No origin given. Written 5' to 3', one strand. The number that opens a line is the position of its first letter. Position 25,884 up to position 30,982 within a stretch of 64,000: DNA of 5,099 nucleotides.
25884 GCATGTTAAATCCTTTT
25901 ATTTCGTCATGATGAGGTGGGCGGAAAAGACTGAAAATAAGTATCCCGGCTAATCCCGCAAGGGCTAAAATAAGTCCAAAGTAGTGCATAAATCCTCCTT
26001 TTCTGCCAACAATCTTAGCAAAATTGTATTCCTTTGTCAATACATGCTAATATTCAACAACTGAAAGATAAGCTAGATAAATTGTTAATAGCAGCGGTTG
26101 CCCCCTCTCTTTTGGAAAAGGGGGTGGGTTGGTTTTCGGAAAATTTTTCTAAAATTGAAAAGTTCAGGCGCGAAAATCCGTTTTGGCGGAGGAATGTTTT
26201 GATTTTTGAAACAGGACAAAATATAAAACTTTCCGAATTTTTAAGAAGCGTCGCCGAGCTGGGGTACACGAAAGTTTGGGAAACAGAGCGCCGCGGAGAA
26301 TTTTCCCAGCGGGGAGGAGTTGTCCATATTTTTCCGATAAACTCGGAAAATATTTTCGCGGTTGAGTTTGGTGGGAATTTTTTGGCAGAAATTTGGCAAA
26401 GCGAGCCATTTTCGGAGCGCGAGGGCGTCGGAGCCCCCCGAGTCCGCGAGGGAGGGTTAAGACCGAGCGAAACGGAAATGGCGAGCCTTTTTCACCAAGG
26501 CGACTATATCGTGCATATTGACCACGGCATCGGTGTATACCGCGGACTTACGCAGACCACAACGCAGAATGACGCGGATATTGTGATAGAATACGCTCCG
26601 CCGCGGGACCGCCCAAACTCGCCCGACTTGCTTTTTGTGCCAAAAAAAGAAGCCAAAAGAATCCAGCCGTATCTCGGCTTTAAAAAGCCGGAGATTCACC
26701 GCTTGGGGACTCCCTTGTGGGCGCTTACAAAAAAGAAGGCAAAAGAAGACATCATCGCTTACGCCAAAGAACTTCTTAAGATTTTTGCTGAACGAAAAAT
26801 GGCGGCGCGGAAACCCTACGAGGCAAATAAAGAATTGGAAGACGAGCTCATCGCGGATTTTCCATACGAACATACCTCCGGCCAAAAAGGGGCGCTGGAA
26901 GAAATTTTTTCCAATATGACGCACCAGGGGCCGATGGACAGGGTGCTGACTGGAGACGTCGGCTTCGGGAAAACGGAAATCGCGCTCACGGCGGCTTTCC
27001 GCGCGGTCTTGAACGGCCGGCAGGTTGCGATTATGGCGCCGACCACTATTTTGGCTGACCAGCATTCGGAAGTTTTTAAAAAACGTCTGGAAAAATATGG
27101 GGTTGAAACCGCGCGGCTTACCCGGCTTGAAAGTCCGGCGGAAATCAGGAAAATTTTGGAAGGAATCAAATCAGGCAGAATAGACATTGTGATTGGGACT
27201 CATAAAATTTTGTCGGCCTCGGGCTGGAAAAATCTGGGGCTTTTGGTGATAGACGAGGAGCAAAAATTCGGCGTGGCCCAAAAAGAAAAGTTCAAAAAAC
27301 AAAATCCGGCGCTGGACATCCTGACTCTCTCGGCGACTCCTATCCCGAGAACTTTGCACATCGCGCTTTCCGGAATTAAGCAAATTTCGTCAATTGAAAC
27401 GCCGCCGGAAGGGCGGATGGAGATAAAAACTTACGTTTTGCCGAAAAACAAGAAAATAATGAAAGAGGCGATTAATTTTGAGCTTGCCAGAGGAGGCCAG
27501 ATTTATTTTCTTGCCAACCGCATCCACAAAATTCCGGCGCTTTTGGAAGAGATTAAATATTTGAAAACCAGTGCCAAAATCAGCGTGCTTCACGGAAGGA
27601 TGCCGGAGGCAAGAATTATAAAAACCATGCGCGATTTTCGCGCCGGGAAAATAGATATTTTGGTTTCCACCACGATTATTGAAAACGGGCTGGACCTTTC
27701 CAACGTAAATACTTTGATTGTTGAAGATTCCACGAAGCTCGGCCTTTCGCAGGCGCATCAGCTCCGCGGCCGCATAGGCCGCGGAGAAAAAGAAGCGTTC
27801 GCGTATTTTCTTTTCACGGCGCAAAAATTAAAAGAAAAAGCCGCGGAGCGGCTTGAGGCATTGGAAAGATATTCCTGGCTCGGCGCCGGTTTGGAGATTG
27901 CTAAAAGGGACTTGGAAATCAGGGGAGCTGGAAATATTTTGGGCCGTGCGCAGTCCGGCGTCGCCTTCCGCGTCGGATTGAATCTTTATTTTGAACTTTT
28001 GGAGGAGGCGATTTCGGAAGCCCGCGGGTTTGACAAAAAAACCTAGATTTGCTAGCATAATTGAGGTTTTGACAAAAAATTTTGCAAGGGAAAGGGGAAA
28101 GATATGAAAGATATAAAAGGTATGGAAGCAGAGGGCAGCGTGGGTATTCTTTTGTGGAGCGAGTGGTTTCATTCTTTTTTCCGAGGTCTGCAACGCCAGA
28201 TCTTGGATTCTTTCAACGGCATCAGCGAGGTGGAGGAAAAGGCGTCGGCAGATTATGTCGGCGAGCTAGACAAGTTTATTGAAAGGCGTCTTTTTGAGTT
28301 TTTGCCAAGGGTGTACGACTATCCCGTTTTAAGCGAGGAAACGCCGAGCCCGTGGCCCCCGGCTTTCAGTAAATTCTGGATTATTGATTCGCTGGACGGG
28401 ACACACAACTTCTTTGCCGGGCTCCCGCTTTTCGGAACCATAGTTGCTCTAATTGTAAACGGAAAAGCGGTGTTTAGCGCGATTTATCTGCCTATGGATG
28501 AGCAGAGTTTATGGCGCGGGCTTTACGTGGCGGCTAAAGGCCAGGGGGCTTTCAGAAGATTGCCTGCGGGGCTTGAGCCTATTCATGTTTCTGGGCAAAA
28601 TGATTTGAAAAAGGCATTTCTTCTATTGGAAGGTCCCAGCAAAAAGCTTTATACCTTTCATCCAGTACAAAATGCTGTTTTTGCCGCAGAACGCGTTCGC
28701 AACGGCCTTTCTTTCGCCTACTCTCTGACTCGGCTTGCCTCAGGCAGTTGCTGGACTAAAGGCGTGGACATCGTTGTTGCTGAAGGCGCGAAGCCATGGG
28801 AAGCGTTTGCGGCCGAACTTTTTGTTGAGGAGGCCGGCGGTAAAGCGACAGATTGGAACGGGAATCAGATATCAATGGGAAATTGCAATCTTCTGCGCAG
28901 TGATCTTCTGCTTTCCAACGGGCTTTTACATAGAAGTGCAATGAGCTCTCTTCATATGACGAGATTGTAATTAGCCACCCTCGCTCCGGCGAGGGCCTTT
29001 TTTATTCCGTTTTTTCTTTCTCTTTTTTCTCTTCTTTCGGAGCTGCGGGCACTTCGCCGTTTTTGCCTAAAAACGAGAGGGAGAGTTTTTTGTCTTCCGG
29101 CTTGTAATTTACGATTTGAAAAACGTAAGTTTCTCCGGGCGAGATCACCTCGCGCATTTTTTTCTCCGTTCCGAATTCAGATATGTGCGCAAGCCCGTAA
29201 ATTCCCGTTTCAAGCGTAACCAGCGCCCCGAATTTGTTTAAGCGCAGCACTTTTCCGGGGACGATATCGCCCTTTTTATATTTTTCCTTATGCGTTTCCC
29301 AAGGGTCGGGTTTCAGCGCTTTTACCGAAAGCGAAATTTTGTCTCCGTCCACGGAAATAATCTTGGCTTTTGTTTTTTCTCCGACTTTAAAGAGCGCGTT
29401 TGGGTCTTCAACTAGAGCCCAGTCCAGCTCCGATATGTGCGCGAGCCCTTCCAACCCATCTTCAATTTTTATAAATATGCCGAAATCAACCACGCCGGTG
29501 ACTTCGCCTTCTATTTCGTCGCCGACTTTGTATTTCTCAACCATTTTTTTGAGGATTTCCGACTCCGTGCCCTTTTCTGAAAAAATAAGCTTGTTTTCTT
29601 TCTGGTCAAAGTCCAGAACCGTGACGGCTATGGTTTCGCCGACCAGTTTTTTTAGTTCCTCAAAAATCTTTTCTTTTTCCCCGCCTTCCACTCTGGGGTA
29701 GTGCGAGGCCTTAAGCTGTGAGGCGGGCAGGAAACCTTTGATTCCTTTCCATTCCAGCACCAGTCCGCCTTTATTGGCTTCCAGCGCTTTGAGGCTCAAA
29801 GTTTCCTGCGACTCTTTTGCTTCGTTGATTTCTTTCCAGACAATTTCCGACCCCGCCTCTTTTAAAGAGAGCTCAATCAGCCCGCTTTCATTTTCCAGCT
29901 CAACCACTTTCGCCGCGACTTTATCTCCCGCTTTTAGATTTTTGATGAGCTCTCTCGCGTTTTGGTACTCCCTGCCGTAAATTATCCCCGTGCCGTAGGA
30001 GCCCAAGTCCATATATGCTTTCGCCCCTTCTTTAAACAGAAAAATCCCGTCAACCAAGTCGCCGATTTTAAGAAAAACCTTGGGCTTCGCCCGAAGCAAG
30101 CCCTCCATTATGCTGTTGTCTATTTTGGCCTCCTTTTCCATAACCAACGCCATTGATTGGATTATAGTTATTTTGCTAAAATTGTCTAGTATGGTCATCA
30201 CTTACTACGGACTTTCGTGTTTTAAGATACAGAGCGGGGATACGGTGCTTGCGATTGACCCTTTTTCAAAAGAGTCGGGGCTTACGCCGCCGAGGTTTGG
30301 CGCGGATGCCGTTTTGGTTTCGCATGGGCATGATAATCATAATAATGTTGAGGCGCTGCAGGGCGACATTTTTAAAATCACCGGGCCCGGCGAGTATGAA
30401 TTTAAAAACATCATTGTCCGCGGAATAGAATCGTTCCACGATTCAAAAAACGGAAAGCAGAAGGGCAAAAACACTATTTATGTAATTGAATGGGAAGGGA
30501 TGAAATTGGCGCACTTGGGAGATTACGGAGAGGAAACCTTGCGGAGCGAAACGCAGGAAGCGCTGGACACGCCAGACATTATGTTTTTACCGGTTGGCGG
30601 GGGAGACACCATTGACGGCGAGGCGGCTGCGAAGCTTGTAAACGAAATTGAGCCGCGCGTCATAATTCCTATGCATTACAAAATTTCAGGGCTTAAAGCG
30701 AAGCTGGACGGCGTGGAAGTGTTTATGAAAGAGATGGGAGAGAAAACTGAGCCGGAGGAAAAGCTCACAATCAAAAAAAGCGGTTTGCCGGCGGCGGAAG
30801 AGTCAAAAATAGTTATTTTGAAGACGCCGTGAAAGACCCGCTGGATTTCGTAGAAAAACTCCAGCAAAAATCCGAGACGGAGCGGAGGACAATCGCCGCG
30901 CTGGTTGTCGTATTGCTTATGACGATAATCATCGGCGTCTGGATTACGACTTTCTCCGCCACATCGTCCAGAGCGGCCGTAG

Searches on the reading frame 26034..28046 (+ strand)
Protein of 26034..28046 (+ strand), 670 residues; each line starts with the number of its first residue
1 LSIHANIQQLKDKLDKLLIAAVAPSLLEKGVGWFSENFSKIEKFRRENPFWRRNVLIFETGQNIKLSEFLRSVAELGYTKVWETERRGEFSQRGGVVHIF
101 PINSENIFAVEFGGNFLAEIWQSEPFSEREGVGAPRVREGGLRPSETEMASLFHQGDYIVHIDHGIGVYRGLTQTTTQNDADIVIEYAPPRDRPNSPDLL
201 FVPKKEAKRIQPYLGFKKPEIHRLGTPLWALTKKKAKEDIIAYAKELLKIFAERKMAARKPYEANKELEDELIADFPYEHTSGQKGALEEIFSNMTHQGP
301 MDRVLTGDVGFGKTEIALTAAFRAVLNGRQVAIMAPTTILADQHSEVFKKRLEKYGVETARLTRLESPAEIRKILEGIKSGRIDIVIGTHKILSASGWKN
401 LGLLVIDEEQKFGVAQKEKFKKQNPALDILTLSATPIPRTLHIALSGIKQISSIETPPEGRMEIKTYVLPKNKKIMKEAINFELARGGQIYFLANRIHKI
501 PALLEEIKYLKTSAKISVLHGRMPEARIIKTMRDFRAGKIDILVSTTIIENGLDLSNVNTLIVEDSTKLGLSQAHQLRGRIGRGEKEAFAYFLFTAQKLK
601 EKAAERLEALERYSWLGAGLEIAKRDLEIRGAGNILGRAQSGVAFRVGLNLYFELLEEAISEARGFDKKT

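Call 7: search_protein_families(library=pfam, proteins=[window:26034-28046:+], max_evalue=0.001)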
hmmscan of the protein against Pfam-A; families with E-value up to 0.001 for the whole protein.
window:26034-28046:+ (670 aa): 8 families
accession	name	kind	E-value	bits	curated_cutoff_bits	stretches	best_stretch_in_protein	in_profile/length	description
PF00271.37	Helicase_C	-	1.8e-23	83.3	23.5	1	475-583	6-108/110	Helicase conserved C-terminal domain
PF00270.35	DEAD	-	1.9e-23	83.5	26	1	284-440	4-163/167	DEAD/DEAH box helicase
PF02559.22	CarD_TRCF_RID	-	6.7e-11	42.5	23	1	153-213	1-56/57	CarD-like/TRCF RID domain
PF17757.6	UvrB_inter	-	9.7e-11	42.1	22.9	1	58-129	3-75/91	UvrB interaction domain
PF04851.21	ResIII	-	7.7e-08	32.9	22.5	1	282-436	6-162/164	Type III restriction enzyme, res subunit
PF13604.12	AAA_30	-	0.00028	21.1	27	1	283-421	5-109/191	AAA domain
PF19833.4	RecG_dom3_C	-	0.00037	20.9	26.8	0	619-646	4-31/87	ATP-dependent DNA helicase RecG, domain 3, C-terminal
PF22590.2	Cas3-like_C_2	-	0.0007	20.3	27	0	487-584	2-104/106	CRISPR-associated nuclease/helicase Cas3, C-terminal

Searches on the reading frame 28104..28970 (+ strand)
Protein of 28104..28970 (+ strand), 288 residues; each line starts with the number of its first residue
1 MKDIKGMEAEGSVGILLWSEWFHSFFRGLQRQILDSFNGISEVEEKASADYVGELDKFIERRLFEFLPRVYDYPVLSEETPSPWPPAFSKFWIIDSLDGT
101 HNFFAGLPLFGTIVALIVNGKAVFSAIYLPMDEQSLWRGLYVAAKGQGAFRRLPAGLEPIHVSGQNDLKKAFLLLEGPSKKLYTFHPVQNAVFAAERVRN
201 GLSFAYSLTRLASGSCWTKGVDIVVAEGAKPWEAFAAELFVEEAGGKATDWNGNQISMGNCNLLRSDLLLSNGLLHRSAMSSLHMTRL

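Call 57: search_protein_families(library=pfam, proteins=[window:28104-28970:+], max_evalue=0.001)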
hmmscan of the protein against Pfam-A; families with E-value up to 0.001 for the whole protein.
window:28104-28970:+ (288 aa): 1 family
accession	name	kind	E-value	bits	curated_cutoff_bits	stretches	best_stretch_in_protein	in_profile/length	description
PF00459.30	Inositol_P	-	9.5e-30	104.4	27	1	43-266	30-253/271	Inositol monophosphatase family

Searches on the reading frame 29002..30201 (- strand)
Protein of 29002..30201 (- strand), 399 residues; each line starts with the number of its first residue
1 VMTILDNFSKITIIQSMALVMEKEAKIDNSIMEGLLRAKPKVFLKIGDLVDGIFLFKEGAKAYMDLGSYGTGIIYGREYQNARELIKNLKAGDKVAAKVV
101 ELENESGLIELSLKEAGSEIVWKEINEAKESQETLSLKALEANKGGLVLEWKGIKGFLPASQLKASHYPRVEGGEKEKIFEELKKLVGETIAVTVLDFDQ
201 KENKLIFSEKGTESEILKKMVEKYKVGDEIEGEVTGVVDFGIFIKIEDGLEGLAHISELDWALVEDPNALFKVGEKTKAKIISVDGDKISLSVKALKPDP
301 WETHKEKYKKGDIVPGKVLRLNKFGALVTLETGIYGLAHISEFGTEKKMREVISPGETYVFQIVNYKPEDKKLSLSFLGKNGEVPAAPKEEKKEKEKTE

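Call 8: search_protein_families(library=pfam, proteins=[window:29002-30201:-], max_evalue=0.001)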
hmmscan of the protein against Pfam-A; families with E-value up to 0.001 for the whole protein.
window:29002-30201:- (399 aa): 3 families
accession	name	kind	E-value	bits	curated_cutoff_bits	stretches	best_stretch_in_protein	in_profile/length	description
PF00575.29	S1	-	4.7e-37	126.7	22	3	223-294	1-74/74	S1 RNA binding domain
PF23459.1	S1_RRP5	-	7.9e-11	42.8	27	0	227-288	4-65/72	RRP5 S1 domain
PF21710.3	Spt6_S1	-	6.4e-09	36.4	27.5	0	305-376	11-85/91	Spt6, S1/OB domain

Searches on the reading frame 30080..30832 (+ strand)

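Call 57: search_protein_families(library=pfam, proteins=[window:30080-30832:+], max_evalue=0.001)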
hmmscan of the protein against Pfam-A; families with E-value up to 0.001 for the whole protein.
window:30080-30832:+ (250 aa): 2 families
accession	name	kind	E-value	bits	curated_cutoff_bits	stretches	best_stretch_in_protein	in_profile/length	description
PF13483.12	Lactamase_B_3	-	9.5e-46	156.1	24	1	40-199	2-160/160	Beta-lactamase superfamily domain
PF12706.13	Lactamase_B_2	-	3.4e-07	30.5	27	1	106-200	96-200/200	Beta-lactamase superfamily domain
